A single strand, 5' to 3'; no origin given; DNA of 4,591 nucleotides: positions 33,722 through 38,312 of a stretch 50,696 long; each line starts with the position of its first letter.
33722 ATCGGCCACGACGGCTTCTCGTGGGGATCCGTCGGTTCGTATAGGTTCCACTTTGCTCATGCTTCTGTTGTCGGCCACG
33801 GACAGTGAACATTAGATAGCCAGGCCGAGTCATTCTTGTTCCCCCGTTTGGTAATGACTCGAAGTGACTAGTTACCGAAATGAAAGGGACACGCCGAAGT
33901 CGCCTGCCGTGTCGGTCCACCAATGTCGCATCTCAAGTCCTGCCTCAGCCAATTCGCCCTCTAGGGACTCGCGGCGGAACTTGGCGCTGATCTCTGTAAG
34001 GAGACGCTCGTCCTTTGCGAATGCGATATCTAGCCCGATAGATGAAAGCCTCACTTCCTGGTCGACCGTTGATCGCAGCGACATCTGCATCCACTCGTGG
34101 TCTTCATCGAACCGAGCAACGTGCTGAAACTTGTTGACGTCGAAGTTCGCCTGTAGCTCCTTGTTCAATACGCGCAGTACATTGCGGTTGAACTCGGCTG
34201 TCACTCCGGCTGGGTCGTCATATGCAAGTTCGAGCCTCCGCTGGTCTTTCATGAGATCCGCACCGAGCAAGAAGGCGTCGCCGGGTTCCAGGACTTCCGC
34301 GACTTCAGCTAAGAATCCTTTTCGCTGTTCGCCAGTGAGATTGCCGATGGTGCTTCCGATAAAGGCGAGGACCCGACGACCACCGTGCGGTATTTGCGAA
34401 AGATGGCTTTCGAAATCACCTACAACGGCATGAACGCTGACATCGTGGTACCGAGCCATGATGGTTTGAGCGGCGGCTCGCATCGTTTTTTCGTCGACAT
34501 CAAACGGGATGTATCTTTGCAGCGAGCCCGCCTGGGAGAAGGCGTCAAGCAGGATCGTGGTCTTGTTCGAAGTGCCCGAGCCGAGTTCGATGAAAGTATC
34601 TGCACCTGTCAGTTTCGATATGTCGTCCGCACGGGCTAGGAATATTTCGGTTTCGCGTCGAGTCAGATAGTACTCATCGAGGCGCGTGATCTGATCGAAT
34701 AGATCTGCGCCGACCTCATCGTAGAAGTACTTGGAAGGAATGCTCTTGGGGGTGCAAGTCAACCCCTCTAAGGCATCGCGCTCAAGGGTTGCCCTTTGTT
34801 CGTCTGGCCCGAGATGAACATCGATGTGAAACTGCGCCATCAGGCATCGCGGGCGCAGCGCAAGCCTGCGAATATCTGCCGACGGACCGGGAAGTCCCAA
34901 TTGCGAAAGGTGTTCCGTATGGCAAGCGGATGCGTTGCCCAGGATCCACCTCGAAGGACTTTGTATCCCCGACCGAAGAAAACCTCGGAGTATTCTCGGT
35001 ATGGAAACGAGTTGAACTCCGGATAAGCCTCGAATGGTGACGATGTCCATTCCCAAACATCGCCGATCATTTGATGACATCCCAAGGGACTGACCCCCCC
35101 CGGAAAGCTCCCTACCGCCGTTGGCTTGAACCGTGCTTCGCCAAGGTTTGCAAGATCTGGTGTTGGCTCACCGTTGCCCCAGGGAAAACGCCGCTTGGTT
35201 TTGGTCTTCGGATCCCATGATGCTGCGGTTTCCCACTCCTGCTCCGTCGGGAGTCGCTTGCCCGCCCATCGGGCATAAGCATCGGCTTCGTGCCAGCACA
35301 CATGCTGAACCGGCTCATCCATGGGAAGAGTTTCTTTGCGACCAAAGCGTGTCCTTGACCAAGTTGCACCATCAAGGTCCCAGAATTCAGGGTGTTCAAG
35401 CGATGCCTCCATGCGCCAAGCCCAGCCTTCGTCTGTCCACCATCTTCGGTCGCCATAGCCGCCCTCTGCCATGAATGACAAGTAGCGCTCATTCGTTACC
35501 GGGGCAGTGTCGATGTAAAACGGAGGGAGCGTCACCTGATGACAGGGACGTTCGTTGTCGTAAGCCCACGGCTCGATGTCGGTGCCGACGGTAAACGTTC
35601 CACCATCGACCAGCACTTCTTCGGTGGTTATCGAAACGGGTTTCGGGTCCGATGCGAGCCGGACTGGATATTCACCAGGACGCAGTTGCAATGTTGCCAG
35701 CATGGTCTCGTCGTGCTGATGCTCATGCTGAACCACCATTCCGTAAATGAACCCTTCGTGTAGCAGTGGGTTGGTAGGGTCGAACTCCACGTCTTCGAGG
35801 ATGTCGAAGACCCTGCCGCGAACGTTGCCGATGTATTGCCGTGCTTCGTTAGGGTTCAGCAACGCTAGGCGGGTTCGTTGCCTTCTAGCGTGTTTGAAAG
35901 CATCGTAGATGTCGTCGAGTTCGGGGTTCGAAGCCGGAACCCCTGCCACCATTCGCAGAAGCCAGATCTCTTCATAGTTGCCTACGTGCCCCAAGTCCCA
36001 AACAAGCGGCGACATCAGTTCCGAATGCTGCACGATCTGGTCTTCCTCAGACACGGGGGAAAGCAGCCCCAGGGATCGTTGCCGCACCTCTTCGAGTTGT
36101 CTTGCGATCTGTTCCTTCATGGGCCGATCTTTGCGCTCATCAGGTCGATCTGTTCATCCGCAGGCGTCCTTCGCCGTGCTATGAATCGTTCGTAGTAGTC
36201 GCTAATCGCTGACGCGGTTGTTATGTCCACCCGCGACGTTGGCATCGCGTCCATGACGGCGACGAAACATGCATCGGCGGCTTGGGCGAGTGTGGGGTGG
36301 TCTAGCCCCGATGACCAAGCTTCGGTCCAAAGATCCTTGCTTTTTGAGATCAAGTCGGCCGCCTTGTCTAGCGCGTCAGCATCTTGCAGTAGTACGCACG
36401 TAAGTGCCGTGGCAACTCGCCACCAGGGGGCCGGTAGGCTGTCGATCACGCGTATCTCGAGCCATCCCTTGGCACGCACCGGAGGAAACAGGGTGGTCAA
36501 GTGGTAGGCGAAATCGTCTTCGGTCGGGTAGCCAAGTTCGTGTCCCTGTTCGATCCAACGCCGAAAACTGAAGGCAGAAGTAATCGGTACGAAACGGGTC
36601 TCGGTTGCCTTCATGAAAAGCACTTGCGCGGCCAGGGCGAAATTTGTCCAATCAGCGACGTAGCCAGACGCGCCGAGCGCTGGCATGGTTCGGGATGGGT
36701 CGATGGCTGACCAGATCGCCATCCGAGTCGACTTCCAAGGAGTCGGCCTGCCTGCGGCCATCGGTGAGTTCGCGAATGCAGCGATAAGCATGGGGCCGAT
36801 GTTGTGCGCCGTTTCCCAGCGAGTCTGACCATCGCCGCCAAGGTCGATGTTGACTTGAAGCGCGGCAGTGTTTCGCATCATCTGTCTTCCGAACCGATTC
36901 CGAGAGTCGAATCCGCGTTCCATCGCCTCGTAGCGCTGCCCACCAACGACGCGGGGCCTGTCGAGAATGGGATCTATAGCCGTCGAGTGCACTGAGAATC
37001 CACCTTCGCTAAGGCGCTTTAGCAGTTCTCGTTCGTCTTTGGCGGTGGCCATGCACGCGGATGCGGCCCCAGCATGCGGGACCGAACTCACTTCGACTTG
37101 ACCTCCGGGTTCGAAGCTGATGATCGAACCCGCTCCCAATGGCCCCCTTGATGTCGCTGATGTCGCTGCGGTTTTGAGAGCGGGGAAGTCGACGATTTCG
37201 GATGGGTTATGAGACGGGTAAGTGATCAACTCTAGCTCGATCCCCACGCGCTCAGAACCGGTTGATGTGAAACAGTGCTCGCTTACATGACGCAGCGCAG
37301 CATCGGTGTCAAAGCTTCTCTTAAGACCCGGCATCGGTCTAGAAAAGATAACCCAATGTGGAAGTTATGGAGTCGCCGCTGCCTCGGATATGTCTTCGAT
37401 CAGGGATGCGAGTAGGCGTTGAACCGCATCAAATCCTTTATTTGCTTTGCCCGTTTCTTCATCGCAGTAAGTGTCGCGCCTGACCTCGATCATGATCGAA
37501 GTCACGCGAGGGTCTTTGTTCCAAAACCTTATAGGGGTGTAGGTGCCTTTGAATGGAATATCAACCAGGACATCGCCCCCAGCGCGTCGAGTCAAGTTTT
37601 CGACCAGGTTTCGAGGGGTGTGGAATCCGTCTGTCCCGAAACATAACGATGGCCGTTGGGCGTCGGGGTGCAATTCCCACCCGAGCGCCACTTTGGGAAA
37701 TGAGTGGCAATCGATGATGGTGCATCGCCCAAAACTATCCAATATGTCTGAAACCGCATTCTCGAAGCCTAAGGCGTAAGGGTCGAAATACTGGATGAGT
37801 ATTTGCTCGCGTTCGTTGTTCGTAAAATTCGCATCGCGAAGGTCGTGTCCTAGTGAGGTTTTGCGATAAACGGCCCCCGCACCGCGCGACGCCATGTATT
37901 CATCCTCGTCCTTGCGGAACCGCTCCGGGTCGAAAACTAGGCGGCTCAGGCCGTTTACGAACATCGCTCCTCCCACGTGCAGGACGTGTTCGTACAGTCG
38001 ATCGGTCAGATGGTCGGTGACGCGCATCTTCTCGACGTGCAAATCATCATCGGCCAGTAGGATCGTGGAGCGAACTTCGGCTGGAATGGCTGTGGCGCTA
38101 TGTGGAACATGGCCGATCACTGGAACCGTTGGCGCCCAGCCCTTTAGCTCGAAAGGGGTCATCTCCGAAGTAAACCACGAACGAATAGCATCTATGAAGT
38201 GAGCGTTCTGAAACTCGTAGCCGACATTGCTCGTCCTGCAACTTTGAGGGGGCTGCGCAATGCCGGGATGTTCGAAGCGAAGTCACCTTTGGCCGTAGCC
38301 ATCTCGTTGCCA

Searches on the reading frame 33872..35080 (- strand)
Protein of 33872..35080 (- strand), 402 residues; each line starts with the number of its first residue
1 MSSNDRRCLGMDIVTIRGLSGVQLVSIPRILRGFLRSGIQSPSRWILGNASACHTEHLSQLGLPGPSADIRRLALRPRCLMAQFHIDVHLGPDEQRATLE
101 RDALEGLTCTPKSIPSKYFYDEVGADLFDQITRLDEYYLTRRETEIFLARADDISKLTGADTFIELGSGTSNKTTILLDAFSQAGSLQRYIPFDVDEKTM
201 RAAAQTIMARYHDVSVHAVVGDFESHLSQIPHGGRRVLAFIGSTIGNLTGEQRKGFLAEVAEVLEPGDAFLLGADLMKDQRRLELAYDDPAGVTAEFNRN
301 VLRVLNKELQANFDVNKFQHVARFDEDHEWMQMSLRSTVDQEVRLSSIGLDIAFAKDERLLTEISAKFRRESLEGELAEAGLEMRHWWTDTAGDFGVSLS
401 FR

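Call 10: search_protein_families(library=pfam, proteins=[window:33872-35080:-], max_evalue=0.001)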
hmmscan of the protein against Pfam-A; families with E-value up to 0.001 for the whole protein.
window:33872-35080:- (402 aa): 2 families
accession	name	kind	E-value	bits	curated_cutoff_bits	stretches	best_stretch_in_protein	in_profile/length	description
PF10017.15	Methyltransf_33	-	1.6e-106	356.3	23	1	100-399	2-301/304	Histidine-specific methyltransferase, SAM-dependent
PF13649.12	Methyltransf_25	-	0.00095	20.2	27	0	164-267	2-96/97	Methyltransferase domain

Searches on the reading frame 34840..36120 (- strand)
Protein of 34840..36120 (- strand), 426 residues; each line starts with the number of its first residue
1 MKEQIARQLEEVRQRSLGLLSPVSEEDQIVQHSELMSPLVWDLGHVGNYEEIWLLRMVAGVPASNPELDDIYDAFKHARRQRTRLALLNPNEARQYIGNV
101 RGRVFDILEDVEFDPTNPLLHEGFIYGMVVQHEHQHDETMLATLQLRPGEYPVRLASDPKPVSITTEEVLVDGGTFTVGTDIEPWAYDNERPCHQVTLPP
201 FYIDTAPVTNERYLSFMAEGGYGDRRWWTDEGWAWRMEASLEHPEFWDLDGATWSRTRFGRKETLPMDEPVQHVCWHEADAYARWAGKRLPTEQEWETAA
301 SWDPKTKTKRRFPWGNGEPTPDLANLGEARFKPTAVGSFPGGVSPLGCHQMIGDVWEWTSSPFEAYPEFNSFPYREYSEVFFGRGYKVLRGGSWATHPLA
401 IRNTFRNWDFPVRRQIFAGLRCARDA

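Call 10: search_protein_families(library=pfam, proteins=[window:34840-36120:-], max_evalue=0.001)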
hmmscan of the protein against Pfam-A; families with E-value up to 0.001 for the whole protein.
window:34840-36120:- (426 aa): 2 families
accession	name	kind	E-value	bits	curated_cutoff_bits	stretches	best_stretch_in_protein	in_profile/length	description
PF03781.23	FGE-sulfatase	-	2.2e-66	224.6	23.3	1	166-424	3-255/255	Sulfatase-modifying factor enzyme 1-like domain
PF12867.12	DinB_2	-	2.5e-16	60.7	24.8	1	8-140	1-128/128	DinB superfamily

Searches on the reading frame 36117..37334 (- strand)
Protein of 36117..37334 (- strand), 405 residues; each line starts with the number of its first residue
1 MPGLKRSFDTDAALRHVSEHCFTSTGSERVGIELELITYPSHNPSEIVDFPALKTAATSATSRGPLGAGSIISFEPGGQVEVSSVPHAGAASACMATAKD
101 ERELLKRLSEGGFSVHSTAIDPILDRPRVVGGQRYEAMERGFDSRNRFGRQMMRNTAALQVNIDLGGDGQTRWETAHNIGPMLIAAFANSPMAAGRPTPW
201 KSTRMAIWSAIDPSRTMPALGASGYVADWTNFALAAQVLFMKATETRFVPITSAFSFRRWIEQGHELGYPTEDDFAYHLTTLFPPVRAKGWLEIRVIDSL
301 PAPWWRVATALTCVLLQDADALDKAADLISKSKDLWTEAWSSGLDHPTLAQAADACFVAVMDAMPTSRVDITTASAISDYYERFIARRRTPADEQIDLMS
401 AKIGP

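Call 10: search_protein_families(library=pfam, proteins=[window:36117-37334:-], max_evalue=0.001)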
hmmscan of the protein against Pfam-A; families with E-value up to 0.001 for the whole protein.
window:36117-37334:- (405 aa): 1 family
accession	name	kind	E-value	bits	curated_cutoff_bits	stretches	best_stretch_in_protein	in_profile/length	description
PF04107.18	GCS2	-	3.8e-43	148.3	21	1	52-328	23-286/291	Glutamate-cysteine ligase family 2(GCS2)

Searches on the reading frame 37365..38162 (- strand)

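Call 10: search_protein_families(library=pfam, proteins=[window:37365-38162:-], max_evalue=0.001)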
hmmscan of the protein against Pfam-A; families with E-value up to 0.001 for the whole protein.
window:37365-38162:- (265 aa): 1 family
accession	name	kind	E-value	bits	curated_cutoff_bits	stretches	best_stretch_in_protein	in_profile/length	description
PF05013.17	FGase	-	6.2e-42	144.7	28.9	1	14-232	2-218/219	N-formylglutamate amidohydrolase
